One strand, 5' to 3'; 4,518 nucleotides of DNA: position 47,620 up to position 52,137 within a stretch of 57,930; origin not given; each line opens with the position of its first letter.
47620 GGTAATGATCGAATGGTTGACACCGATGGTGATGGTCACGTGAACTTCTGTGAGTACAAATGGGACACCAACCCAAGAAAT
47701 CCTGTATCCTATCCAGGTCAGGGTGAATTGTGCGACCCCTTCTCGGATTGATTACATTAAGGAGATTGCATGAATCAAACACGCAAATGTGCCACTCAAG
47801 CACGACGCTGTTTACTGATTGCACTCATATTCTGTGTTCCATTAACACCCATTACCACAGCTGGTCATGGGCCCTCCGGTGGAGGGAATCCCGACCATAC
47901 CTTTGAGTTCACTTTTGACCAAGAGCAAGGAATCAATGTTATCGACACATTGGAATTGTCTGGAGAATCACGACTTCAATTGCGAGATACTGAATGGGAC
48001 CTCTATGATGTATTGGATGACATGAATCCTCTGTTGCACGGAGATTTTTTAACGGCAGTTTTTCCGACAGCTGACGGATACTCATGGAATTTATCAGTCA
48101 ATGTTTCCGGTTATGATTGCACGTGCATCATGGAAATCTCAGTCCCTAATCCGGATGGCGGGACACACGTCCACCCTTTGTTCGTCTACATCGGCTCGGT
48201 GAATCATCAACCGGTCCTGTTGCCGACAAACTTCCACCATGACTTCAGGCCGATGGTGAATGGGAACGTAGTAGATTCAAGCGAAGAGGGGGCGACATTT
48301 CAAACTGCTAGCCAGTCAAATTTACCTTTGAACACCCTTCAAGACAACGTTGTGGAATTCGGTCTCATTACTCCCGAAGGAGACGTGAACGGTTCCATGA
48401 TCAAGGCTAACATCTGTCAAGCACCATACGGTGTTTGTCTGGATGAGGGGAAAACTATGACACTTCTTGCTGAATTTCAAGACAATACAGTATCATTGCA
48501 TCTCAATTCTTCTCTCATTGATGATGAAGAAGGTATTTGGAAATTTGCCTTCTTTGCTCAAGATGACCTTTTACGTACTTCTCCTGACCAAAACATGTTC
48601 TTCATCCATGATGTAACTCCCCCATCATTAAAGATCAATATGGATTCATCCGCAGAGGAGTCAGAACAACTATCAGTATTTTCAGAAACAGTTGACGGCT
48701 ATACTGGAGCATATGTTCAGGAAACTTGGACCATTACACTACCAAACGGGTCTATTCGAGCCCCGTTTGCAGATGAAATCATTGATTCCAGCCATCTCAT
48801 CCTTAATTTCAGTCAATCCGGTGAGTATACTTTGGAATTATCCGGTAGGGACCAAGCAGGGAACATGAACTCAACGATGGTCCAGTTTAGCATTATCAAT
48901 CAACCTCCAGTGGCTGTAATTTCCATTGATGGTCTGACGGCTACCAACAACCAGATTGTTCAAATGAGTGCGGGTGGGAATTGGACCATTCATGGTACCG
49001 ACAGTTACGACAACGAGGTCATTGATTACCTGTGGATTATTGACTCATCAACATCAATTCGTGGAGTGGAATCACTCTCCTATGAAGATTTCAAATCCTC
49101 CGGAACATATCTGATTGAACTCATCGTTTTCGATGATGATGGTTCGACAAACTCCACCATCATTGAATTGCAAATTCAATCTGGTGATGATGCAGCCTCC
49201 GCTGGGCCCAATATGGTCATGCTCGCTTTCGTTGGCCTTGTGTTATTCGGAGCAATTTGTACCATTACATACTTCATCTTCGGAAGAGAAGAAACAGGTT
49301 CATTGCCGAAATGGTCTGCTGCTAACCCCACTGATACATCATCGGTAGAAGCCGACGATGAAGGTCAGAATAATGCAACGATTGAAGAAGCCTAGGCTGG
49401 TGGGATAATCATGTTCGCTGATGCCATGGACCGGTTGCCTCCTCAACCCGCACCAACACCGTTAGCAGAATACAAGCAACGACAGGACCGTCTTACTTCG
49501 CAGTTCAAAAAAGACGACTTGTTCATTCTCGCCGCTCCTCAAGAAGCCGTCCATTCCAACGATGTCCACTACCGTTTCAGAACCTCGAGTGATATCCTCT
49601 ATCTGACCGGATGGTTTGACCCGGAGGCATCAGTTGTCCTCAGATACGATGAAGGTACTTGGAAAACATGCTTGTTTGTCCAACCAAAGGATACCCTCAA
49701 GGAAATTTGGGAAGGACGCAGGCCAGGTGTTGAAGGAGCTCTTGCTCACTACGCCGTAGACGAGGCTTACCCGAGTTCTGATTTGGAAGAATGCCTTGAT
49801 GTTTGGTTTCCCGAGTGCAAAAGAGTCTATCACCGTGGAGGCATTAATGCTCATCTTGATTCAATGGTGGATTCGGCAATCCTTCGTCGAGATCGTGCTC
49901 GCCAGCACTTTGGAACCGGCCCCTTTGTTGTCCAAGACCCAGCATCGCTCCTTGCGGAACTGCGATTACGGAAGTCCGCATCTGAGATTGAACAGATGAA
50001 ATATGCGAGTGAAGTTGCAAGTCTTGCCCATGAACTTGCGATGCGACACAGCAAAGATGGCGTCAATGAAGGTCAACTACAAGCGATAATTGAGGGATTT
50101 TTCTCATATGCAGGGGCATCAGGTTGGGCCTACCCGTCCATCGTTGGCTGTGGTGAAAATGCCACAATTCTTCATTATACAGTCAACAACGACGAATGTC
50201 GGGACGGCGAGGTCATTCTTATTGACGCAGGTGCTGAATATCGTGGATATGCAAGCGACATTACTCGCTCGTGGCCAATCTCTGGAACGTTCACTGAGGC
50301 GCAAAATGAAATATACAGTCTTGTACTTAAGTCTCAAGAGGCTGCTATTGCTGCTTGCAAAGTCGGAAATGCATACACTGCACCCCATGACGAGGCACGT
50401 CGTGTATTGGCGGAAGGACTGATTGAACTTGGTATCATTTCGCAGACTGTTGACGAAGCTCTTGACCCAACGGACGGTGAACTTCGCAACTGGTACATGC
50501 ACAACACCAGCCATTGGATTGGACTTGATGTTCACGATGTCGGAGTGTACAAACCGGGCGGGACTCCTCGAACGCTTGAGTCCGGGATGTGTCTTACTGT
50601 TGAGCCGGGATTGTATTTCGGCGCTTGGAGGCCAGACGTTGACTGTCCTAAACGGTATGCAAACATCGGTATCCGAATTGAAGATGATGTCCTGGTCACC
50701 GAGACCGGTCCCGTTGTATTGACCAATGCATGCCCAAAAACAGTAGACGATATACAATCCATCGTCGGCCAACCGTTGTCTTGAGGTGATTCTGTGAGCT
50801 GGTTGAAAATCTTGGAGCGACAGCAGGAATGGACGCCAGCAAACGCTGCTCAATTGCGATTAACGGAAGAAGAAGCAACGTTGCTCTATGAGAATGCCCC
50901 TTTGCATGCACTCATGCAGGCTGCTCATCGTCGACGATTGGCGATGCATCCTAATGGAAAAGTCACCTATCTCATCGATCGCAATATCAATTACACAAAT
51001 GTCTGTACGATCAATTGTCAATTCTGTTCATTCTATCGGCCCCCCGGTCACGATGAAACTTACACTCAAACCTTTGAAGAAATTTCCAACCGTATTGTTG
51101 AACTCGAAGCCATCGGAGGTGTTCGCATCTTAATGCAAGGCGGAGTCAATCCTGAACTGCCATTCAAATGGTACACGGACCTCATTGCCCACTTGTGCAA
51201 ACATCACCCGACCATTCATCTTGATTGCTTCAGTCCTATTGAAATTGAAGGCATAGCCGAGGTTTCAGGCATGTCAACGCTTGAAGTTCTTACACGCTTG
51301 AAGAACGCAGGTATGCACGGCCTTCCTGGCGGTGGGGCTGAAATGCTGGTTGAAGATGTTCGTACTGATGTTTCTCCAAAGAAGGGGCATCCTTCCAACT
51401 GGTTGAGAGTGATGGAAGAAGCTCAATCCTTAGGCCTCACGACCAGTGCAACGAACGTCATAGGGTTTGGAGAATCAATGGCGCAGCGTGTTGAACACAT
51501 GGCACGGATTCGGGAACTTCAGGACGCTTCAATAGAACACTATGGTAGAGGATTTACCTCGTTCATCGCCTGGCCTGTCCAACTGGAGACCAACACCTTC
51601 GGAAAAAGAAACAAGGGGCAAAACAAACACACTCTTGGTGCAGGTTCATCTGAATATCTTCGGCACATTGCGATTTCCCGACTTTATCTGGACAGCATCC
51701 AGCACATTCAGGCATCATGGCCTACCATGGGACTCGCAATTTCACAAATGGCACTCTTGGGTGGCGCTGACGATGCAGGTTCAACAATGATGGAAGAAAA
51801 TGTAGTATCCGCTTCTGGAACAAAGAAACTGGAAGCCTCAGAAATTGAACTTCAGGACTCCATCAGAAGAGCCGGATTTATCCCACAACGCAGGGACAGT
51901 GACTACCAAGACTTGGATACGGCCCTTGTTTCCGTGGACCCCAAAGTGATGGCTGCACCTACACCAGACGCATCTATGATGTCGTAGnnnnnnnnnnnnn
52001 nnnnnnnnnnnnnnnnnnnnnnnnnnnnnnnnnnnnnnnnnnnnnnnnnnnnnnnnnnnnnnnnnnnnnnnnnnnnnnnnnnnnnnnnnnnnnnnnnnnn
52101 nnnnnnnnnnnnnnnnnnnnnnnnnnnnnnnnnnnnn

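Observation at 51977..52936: PNGase F-like (peptide-N4-glycanase) catalytic domain in an archaeal surface lipoprotein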

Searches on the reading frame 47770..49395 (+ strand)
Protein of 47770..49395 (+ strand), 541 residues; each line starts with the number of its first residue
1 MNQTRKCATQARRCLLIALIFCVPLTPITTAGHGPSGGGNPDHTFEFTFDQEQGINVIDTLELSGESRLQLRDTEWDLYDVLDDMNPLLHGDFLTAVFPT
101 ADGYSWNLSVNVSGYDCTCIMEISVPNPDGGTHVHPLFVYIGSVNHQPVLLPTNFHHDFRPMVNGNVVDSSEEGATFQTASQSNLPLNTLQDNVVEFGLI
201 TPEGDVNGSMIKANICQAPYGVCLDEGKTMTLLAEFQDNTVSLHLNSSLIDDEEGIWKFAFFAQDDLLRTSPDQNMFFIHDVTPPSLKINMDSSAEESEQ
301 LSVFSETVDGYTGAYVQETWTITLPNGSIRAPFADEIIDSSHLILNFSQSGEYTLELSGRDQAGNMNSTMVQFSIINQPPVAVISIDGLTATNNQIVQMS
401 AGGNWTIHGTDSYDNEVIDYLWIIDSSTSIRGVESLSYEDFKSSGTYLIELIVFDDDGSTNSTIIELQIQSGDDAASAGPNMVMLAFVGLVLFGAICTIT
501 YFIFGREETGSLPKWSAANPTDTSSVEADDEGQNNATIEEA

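Call 16: search_protein_families(library=pfam, proteins=[window:47770-49395:+], max_evalue=0.001)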
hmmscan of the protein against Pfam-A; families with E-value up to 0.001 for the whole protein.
window:47770-49395:+ (541 aa): 2 families
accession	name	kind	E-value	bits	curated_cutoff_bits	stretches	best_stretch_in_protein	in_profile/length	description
PF18911.6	PKD_4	-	3.9e-06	27.3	27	0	392-463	9-78/85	PKD domain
PF00801.26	PKD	-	2.8e-05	24.5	23.5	0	303-369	18-75/80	PKD domain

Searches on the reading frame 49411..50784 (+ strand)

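Call 16: search_protein_families(library=pfam, proteins=[window:49411-50784:+], max_evalue=0.001)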
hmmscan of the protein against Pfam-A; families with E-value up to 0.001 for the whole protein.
window:49411-50784:+ (457 aa): 2 families
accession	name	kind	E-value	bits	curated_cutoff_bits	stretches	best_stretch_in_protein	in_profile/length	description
PF00557.29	Peptidase_M24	-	7e-61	206.1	23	1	194-431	1-208/208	Metallopeptidase family M24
PF05195.22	AMP_N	-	1.6e-29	102.5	24.6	1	21-140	1-121/121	Aminopeptidase P, N-terminal domain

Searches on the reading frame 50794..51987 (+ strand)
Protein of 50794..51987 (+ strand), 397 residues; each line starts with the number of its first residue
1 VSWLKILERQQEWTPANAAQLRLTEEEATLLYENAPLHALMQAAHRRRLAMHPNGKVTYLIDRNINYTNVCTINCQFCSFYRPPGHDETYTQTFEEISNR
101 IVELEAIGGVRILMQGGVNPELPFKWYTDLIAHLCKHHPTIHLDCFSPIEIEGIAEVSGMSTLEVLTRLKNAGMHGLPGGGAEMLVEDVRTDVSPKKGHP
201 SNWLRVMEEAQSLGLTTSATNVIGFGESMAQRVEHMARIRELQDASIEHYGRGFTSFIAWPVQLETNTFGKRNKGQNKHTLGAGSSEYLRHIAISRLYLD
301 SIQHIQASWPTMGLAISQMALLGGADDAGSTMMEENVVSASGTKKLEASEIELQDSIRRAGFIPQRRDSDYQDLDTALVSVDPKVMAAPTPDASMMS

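Call 16: search_protein_families(library=pfam, proteins=[window:50794-51987:+], max_evalue=0.001)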
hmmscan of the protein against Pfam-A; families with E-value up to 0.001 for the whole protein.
window:50794-51987:+ (397 aa): 2 families
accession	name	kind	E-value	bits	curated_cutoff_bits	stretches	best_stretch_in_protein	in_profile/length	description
PF19288.4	CofH_C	-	8.1e-31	106.9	27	1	252-376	2-121/125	CofH/MqnC C-terminal region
PF04055.27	Radical_SAM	-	1.1e-16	61.9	29.5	1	65-237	1-164/166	Radical SAM superfamily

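Call 50: search_protein_families(library=ncbifam, proteins=[window:50794-51987:+], max_evalue=0.01)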
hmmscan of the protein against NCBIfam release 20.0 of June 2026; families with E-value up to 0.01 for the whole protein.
window:50794-51987:+ (397 aa): 15 families
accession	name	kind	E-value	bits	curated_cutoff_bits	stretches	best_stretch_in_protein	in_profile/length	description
TIGR03699.1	menaquin_MqnC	equivalog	1.6e-125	418.5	428.1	1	22-372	2-340/342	cyclic dehypoxanthinyl futalosine synthase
NF006277.0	PRK08445.1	equivalog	6.5e-102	340.9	576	1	22-375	3-346/348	dehypoxanthine futalosine cyclase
TIGR00423.1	TIGR00423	subfamily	1.3e-90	303.8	260.25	1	57-373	1-309/310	CofH family radical SAM protein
TIGR03700.1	mena_SCO4494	equivalog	2.6e-85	286.4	434.55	1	20-373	8-350/351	aminofutalosine synthase MqnE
TIGR03551.1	F420_cofH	equivalog_domain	1.1e-81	274.4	374.1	1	25-373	3-344/345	5-amino-6-(D-ribitylamino)uracil--L-tyrosine 4-hydroxyphenyl transferase CofH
NF005609.0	PRK07360.1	equivalog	1.6e-81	273.9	426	1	18-375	16-369/374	7,8-didemethyl-8-hydroxy-5-deazariboflavin synthase subunit CofH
NF006687.0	PRK09234.1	equivalog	1.2e-70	238.8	1018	1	17-376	486-839/849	bifunctional FO biosynthesis protein CofGH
NF006276.0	PRK08444.1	equivalog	3.2e-60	204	560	1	21-375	11-351/353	aminofutalosine synthase MqnE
NF004580.0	PRK05926.1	equivalog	3.9e-49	167.8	583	1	19-364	24-362/370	hypothetical protein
TIGR03550.1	F420_cofG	equivalog_domain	1.4e-10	40.8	213.35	1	65-329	8-264/322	7,8-didemethyl-8-hydroxy-5-deazariboflavin synthase CofG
NF004884.0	PRK06245.1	equivalog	2.6e-10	39.7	209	1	54-330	8-272/340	7,8-didemethyl-8-hydroxy-5-deazariboflavin synthase subunit CofG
TIGR03957.1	rSAM_HmdB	equivalog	7.6e-10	38.5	320.9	1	201-335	168-285/317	5,10-methenyltetrahydromethanopterin hydrogenase cofactor biosynthesis protein HmdB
TIGR00433.2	bioB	equivalog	4.4e-07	29.4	225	0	205-247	174-216/307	biotin synthase BioB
TIGR03956.1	rSAM_HydE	equivalog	0.00013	21.4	254.6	1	24-141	12-129/340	[FeFe] hydrogenase H-cluster radical SAM maturase HydE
TIGR04479.1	bcpD_PhpK_rSAM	subfamily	0.0094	14.4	600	0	68-229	247-396/504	PhpK family radical SAM P-methyltransferase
